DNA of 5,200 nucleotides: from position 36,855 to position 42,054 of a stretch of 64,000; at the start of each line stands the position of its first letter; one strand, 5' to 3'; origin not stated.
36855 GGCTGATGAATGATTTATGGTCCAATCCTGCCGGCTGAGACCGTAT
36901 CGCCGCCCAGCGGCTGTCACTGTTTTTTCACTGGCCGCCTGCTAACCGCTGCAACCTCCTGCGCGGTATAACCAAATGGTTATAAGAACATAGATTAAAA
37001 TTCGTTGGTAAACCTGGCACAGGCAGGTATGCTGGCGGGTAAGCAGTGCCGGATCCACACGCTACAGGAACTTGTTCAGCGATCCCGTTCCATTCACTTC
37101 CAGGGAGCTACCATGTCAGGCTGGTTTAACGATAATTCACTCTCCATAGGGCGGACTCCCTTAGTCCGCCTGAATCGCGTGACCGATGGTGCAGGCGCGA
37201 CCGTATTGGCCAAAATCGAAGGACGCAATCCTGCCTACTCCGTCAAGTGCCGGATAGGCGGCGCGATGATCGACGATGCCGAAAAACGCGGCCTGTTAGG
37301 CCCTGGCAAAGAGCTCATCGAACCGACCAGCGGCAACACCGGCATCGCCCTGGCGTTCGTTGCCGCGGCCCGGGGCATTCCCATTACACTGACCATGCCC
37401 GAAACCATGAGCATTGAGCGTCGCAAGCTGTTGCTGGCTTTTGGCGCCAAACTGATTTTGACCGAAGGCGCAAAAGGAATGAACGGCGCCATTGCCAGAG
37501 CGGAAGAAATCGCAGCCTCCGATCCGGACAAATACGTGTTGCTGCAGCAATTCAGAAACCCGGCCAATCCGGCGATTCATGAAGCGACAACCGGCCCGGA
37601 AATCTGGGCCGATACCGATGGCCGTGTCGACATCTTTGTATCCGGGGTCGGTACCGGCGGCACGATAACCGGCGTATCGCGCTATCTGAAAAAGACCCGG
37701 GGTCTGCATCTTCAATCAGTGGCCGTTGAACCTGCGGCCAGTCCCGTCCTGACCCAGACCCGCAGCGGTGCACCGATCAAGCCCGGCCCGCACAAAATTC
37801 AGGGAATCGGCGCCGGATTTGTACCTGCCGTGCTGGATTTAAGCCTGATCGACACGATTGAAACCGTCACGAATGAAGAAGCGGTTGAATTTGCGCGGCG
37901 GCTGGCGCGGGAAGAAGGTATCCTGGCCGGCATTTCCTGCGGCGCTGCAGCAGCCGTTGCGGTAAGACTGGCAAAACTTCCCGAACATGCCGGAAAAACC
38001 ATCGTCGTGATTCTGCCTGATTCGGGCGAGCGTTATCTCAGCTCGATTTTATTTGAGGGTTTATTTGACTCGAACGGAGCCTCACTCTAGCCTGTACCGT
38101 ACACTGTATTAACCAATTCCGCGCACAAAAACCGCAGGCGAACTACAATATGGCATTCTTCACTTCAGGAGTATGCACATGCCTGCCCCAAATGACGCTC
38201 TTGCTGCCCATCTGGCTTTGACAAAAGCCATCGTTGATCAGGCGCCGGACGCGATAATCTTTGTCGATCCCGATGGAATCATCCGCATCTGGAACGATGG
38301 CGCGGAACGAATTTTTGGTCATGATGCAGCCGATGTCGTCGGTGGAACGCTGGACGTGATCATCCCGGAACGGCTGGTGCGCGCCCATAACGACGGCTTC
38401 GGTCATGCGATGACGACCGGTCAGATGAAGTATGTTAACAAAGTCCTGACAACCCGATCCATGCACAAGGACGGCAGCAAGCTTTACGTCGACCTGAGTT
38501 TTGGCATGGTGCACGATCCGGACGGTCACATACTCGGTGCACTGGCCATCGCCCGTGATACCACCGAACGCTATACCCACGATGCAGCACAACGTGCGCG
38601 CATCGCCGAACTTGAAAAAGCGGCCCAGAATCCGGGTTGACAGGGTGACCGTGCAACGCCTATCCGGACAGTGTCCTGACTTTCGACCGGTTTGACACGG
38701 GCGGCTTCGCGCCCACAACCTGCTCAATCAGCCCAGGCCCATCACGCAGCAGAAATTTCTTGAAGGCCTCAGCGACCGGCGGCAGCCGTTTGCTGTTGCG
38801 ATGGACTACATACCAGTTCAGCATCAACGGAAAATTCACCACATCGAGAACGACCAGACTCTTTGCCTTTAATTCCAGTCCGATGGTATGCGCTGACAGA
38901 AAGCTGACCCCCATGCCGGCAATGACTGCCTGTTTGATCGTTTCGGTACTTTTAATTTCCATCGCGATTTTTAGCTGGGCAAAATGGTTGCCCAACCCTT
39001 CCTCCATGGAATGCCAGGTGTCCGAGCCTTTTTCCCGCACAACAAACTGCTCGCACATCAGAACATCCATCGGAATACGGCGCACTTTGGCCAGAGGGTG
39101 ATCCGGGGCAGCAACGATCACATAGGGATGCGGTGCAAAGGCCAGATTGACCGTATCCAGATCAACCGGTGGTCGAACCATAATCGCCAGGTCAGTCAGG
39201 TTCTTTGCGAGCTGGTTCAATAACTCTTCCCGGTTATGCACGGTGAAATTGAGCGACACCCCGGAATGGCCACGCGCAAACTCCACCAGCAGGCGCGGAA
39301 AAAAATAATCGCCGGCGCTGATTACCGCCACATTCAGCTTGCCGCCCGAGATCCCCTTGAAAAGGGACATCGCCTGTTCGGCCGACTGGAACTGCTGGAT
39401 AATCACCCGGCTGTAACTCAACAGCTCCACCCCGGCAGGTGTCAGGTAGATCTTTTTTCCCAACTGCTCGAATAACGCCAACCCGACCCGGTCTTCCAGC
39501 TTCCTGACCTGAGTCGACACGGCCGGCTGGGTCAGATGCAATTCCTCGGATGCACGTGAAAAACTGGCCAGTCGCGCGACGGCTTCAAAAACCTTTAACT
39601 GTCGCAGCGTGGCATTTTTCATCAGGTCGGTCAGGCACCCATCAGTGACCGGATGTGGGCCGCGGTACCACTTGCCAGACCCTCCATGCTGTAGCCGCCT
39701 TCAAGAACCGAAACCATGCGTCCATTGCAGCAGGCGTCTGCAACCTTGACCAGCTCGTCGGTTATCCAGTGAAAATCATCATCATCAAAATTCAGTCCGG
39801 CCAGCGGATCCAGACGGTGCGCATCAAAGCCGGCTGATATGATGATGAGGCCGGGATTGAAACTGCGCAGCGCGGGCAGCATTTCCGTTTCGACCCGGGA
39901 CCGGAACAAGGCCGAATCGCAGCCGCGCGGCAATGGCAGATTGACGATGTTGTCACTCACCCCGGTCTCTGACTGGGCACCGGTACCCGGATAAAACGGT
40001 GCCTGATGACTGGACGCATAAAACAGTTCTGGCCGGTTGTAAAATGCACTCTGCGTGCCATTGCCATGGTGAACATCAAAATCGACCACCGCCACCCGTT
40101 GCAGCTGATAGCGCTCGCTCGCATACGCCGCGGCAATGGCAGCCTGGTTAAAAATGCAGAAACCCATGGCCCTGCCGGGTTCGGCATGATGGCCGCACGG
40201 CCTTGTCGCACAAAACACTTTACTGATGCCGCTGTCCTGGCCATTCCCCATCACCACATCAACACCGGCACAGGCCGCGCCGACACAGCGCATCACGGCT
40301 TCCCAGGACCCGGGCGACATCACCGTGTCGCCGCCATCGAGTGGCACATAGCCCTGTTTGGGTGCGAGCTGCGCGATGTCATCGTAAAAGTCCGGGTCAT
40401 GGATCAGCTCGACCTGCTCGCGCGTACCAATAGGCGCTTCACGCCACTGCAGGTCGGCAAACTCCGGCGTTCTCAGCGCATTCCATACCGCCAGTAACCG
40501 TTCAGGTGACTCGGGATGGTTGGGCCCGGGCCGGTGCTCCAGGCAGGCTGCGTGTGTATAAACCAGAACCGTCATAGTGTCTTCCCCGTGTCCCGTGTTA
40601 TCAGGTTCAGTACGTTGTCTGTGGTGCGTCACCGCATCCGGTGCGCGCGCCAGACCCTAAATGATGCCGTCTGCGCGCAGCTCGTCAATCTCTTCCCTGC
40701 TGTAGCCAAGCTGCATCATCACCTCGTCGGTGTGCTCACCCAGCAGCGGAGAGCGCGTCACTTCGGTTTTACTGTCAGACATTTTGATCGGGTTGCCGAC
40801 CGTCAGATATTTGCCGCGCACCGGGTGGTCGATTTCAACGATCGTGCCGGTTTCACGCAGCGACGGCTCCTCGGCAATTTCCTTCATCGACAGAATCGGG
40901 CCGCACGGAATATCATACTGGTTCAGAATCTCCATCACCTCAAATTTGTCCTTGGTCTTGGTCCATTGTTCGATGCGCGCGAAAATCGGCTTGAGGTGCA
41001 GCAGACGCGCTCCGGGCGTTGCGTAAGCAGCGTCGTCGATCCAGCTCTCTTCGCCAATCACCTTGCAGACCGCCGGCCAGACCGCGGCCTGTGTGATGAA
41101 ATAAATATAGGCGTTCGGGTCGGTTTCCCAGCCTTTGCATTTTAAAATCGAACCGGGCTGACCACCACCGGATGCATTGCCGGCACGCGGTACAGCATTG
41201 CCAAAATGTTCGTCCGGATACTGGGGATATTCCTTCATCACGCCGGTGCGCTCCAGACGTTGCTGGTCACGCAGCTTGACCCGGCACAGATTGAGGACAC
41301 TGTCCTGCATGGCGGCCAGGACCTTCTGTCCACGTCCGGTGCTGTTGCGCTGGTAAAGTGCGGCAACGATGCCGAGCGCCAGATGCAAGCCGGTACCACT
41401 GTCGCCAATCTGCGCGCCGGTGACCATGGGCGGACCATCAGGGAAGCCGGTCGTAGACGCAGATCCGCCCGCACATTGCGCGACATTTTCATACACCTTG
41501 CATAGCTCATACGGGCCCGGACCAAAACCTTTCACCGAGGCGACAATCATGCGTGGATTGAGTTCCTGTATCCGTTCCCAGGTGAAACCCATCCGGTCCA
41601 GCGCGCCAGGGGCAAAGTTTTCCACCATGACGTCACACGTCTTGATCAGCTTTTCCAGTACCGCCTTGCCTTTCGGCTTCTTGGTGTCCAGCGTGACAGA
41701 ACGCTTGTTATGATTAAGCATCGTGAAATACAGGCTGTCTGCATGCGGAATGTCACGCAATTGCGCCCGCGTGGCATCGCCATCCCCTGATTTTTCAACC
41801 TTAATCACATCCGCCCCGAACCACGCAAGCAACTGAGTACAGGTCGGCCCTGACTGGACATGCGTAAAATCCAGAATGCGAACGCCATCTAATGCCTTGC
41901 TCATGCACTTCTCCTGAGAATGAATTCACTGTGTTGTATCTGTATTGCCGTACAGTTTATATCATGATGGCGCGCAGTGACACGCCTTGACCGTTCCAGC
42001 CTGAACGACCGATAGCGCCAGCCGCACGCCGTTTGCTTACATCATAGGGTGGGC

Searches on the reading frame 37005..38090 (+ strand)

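Call 7: search_protein_families(library=pfam, proteins=[window:37005-38090:+])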
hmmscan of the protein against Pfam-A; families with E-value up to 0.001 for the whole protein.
window:37005-38090:+ (361 aa): 1 family
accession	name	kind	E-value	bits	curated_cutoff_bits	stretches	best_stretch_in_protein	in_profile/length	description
PF00291.31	PALP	-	3.3e-74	250.3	35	1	46-339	3-295/295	Pyridoxal-phosphate dependent enzyme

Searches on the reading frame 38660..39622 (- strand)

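Call 6: search_protein_families(library=pfam, proteins=[window:38660-39622:-])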
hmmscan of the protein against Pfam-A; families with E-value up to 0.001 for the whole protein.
window:38660-39622:- (320 aa): 2 families
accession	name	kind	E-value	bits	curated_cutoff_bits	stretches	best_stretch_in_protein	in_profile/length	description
PF03466.25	LysR_substrate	-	3.3e-44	151.2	28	1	93-293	5-206/209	LysR substrate binding domain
PF00126.33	HTH_1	-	1.1e-21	77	26.6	1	6-64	1-59/60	Bacterial regulatory helix-turn-helix protein, lysR family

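Call 19: search_protein_families(library=ncbifam, proteins=[window:38660-39622:-], max_evalue=0.001)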
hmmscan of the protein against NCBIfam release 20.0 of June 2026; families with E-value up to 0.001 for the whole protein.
window:38660-39622:- (320 aa): 54 families (the best 25 are shown)
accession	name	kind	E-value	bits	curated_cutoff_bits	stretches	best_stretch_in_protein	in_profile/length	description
NF045990.1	TransRegCbbRRhodb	equivalog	4e-73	246.1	450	1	3-292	5-297/304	LysR family regulator CbbR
NF040786.1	LysR_Sec_metab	equivalog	4.1e-52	177.1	250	1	6-291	3-294/298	selenium metabolism-associated LysR family transcriptional regulator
TIGR03339.1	phn_lysR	subfamily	8.4e-49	166.3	341.1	1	8-287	1-275/279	aminoethylphosphonate catabolism associated LysR family transcriptional regulator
NF040889.1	trans_reg_YeiE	equivalog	1.3e-46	159.1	480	1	4-288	3-283/288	DNA-binding transcriptional regulator YeiE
NF008095.0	PRK10837.1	subfamily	1.5e-42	145.8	281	1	4-289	3-284/290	LysR family transcriptional regulator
NF053705.1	TransRegGltCGpos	equivalog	9.4e-35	120.3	350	1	6-292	3-290/300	glutamate biosynthesis transcriptional regulator GltC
NF047520.1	trans_act_CidR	equivalog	1.1e-31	110.2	415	1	6-291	3-288/292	cidABC operon transcriptional activator CidR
NF008352.0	PRK11139.1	subfamily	1.1e-31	110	288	1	6-293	8-290/305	transcriptional regulator GcvA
NF008416.0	PRK11242.1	equivalog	1.2e-29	103.6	277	1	6-243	3-242/300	transcriptional regulator CynR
NF045775.1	acetoin_reg_AlsR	exception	9.2e-26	91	430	1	6-283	3-281/290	acetoin biosynthesis transcriptional regulator AlsR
NF007385.0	PRK09906.1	equivalog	5.1e-25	88.2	356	1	6-253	3-252/296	DNA-binding transcriptional regulator HcaR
NF041036.1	decaheme_TF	subfamily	2.1e-24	86.5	210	1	7-291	4-292/301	multiheme cytochrome-associated LysR family transcriptional regulator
NF047711.1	PutUtilRegPtrR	equivalog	3.5e-24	85.4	400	1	6-248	3-240/283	putrescine utilization regulator PtrR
NF009326.0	PRK12681.1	equivalog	5.8e-24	85.1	436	1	6-262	3-262/324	HTH-type transcriptional regulator CysB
TIGR02424.1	TF_pcaQ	equivalog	4.4e-23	81.6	303.8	1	5-261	4-264/300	pca operon transcription factor PcaQ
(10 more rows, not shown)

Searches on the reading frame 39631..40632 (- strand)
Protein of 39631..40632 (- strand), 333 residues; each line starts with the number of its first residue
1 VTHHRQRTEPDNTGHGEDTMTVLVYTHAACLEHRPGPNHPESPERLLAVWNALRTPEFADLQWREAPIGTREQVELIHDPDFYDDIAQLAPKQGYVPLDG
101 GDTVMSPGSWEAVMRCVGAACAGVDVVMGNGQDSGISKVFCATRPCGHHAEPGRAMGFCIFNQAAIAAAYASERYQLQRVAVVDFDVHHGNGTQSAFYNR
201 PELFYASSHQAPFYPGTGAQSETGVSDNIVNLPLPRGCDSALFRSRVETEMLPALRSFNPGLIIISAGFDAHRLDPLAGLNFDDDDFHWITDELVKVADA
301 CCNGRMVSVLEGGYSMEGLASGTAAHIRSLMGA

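Call 6: search_protein_families(library=pfam, proteins=[window:39631-40632:-])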
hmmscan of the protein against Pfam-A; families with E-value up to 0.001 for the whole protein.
window:39631-40632:- (333 aa): 1 family
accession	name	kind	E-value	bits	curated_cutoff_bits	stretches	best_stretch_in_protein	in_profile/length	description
PF00850.24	Hist_deacetyl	-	9.9e-88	294.7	27.9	1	39-329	1-297/298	Histone deacetylase domain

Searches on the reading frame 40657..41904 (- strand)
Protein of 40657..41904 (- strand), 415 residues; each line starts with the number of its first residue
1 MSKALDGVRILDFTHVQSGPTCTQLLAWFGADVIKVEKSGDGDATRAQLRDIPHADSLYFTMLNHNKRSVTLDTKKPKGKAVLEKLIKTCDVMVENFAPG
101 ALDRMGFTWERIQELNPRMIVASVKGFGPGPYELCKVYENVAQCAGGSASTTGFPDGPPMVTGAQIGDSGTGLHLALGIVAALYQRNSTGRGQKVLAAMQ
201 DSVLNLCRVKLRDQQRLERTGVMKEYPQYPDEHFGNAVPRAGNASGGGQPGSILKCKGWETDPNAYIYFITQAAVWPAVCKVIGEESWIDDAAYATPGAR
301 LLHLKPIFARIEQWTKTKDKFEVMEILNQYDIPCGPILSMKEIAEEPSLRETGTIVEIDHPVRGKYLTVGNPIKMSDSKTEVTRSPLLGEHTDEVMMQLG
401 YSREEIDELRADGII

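Call 6: search_protein_families(library=pfam, proteins=[window:40657-41904:-])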
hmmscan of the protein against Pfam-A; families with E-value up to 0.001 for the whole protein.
window:40657-41904:- (415 aa): 1 family
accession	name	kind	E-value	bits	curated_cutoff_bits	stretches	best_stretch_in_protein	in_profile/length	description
PF02515.22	CoA_transf_3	-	5e-100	335.6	23.3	1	5-392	1-366/366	CoA-transferase family III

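Call 19: search_protein_families(library=ncbifam, proteins=[window:40657-41904:-], max_evalue=0.001)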
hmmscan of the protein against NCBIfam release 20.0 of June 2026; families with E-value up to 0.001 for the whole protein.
window:40657-41904:- (415 aa): 7 families
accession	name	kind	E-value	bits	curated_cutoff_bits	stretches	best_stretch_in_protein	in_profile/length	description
NF003809.0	PRK05398.1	subfamily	1.9e-227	754.7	442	1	1-415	1-416/416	formyl-CoA transferase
TIGR03253.1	oxalate_frc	equivalog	5e-217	720.5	504.2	1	3-415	2-416/416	formyl-CoA transferase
NF041294.1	Scnl_mescCoAtase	equivalog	4.6e-62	210.3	700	1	3-396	2-380/381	succinyl-CoA:mesaconate CoA-transferase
NF052585.1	SucGlutTfsCaiB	equivalog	2.3e-56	191.1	750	2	3-203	6-213/394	succinate--glutarate CoA-transferase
NF008511.0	PRK11430.1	equivalog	4.8e-56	190.5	522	1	5-207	10-212/381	CoA:oxalate CoA-transferase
NF002914.1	PRK03525.1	equivalog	1.2e-33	116.6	413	2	4-208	9-207/400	L-carnitine CoA-transferase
TIGR04253.1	mesacon_CoA_iso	equivalog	3.3e-22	79.1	725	2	5-206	3-201/403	2-methylfumaryl-CoA isomerase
